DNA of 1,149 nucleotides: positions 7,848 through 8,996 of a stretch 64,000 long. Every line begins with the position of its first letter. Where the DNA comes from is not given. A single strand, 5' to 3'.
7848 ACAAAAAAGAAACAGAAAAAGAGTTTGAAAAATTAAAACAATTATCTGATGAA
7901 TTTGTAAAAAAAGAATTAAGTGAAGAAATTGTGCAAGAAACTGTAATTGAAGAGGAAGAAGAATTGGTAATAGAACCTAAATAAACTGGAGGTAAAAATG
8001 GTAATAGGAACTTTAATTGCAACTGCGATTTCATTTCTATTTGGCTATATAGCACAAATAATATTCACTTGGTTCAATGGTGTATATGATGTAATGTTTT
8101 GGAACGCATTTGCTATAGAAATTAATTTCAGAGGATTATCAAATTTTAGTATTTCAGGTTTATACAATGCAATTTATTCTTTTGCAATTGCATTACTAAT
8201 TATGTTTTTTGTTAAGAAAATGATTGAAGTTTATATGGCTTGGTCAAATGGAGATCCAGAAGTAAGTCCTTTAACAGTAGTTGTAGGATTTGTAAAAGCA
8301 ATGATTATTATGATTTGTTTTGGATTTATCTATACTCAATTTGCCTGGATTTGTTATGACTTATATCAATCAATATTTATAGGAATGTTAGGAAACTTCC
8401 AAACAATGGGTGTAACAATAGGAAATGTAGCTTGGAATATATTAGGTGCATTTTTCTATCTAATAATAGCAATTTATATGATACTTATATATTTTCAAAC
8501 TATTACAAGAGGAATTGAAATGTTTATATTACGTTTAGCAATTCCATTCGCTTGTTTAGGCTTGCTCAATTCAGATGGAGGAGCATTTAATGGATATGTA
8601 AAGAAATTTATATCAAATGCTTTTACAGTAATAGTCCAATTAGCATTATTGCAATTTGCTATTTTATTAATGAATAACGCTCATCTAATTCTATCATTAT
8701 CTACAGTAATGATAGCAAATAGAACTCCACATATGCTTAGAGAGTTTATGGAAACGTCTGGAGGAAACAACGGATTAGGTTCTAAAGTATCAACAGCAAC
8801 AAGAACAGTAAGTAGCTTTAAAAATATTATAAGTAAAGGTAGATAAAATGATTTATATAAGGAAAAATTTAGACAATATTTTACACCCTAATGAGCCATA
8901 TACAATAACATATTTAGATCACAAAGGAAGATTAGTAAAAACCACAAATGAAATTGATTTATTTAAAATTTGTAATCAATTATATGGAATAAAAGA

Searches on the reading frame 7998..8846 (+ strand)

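Call 66: search_protein_families(library=pfam, proteins=[window:7998-8846:+], max_evalue=0.0001)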
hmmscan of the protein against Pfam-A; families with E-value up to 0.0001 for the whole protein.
window:7998-8846:+ (282 aa): 1 family
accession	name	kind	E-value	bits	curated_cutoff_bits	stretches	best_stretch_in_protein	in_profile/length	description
PF19597.4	TrbL_4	-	1.1e-64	218.9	27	1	11-278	5-275/276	Conjugal transfer protein TrbL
